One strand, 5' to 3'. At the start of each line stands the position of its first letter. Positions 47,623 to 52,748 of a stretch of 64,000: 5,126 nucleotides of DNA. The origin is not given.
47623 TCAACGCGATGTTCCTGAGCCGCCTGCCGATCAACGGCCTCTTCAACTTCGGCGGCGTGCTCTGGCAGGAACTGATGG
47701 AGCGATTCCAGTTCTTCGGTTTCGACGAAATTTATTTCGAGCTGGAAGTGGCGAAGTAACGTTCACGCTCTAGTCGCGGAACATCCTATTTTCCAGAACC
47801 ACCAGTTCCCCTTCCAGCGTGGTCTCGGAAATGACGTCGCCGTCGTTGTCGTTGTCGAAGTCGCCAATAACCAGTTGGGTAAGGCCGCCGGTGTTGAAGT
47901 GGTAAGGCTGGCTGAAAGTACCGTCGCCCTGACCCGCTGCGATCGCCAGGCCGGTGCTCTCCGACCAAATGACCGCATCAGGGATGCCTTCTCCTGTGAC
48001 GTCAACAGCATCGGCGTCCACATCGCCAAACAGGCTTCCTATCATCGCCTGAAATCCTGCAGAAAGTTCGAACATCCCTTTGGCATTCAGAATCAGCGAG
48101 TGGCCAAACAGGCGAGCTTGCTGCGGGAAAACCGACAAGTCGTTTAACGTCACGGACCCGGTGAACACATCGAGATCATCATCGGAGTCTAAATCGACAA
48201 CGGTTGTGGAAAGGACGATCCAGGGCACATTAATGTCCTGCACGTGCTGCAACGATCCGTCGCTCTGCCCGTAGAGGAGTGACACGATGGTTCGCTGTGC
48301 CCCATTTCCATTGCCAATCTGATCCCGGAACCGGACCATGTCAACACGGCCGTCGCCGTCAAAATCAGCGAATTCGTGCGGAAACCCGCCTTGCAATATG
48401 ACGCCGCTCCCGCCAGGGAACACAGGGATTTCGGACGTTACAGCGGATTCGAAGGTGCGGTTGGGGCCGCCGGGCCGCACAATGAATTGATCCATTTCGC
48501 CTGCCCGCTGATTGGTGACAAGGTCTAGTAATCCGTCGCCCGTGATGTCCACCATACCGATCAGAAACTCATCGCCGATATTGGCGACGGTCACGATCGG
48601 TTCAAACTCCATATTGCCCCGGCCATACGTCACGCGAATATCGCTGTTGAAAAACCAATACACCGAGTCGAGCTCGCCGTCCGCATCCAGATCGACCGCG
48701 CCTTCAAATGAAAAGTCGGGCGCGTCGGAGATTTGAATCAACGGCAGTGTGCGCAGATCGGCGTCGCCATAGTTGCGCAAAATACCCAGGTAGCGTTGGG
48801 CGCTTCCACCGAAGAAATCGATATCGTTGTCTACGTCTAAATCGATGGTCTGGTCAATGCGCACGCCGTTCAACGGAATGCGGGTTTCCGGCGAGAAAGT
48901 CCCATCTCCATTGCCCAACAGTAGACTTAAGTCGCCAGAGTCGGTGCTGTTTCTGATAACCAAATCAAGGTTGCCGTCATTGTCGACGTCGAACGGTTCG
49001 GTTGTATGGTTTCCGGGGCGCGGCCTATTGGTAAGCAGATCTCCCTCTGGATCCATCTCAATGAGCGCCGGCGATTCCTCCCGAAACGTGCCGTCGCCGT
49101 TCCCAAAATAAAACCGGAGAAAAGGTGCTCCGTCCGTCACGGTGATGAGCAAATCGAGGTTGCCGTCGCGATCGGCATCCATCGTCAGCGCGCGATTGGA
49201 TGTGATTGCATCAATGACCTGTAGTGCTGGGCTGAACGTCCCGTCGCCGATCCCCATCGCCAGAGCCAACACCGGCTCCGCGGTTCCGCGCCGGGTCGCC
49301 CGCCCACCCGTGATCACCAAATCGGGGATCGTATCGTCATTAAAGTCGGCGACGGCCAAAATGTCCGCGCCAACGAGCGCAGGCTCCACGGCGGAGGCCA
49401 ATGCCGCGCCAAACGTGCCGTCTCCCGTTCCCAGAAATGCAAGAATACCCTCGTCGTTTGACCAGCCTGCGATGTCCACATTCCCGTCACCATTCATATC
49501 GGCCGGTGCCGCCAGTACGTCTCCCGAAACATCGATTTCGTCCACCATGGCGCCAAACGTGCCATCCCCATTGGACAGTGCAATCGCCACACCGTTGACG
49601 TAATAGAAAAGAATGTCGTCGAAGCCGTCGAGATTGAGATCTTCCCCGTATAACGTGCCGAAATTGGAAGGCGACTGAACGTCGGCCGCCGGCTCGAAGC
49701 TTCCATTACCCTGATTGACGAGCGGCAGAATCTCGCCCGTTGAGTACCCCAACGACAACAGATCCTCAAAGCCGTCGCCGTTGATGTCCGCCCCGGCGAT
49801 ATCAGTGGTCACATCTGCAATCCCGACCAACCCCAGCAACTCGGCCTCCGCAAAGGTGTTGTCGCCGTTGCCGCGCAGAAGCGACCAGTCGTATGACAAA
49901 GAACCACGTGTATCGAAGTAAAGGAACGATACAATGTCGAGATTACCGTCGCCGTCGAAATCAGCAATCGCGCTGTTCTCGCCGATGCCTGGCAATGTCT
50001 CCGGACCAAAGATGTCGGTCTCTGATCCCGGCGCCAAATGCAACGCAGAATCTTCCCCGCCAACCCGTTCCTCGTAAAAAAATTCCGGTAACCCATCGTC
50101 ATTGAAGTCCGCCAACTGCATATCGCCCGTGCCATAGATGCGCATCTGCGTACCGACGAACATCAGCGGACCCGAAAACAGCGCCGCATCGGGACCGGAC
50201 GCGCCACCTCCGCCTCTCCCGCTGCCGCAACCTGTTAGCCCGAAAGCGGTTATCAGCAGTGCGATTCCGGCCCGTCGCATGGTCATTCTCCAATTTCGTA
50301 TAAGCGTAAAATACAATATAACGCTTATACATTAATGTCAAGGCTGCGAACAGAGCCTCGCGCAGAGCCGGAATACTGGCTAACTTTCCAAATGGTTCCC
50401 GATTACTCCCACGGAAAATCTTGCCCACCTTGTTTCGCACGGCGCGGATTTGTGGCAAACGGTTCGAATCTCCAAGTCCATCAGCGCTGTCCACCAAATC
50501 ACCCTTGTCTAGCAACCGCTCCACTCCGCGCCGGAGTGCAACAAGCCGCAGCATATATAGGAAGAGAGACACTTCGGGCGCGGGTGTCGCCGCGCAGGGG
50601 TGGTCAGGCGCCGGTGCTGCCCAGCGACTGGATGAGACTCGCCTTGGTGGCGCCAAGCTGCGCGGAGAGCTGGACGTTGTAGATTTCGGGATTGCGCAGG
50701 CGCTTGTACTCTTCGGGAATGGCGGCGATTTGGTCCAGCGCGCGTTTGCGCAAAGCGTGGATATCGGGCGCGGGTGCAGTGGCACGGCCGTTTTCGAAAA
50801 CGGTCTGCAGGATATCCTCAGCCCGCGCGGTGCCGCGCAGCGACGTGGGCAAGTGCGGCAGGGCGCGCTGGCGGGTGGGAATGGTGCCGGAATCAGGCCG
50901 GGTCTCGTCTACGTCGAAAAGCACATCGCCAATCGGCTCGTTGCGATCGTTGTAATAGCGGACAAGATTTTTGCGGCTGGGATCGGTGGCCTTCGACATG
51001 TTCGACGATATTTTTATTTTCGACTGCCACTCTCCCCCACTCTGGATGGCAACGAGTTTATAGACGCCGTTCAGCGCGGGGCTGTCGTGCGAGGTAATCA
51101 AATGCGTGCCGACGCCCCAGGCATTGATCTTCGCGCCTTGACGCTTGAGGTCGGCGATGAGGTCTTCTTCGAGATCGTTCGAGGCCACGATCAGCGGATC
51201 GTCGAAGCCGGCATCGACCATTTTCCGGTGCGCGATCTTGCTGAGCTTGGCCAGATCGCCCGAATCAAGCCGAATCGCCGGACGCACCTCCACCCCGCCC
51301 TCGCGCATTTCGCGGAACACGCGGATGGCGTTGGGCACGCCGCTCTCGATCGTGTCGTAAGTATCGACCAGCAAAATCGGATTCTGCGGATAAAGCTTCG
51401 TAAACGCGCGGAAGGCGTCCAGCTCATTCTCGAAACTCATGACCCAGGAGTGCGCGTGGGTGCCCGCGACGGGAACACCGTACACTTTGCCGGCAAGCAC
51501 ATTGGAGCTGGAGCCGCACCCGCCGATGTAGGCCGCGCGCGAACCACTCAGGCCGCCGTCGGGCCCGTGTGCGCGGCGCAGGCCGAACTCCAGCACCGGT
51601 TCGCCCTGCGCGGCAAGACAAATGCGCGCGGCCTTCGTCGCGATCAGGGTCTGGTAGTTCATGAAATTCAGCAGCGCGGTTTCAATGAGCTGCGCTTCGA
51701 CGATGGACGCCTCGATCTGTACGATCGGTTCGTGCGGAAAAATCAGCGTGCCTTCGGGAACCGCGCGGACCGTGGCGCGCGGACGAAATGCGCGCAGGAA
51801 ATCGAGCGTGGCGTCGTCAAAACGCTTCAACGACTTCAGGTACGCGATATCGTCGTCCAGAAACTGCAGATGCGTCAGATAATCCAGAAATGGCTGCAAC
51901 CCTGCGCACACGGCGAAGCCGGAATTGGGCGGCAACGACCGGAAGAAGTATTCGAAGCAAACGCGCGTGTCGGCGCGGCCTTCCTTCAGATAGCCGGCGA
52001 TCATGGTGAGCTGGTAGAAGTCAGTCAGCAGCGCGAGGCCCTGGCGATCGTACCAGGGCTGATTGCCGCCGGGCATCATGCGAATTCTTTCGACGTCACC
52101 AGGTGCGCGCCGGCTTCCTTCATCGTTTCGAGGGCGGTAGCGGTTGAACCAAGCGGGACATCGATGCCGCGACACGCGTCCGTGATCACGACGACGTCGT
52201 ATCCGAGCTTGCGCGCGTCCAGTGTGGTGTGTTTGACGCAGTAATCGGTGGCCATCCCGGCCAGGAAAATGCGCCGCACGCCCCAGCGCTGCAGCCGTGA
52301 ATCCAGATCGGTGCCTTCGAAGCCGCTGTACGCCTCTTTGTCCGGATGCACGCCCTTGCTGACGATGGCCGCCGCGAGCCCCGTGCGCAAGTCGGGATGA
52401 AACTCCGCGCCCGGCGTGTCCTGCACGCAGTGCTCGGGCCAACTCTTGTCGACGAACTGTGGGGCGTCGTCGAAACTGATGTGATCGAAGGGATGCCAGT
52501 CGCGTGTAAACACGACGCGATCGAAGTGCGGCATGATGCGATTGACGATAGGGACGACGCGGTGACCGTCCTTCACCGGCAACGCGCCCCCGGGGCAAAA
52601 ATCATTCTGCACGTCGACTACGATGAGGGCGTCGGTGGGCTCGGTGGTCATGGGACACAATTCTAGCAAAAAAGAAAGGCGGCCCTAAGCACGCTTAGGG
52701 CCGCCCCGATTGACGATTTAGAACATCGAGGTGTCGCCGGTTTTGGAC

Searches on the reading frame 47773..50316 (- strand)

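Call 79: search_protein_families(library=pfam, proteins=[window:47773-50316:-], max_evalue=0.001)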
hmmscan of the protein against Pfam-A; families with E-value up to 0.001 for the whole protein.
window:47773-50316:- (848 aa): 2 families
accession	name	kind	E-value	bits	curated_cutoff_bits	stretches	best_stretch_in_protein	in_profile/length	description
PF13517.12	FG-GAP_3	-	2.4e-48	163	26.9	10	119-187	1-60/61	FG-GAP-like repeat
PF01839.29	FG-GAP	-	0.00053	20.3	22.1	0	171-187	3-19/37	FG-GAP repeat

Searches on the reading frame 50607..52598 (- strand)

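Call 79: search_protein_families(library=pfam, proteins=[window:50607-52598:-], max_evalue=0.001)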
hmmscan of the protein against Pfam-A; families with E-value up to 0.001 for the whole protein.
window:50607-52598:- (664 aa): 4 families
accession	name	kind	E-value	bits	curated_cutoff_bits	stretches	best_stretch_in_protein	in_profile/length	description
PF17767.7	NAPRTase_N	-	3e-33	115.2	32.6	1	190-314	1-125/125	Nicotinate phosphoribosyltransferase (NAPRTase) N-terminal domain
PF17956.6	NAPRTase_C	-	2.7e-19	70.1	23.3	1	542-649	1-108/111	Nicotinate phosphoribosyltransferase C-terminal domain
PF02749.22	QRPTase_N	-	1.2e-05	25.9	27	1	275-315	40-80/82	Quinolinate phosphoribosyl transferase, N-terminal domain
PF04095.22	NAPRTase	-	3.4e-05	24.1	20.8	1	362-545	33-221/239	Nicotinate phosphoribosyltransferase (NAPRTase) family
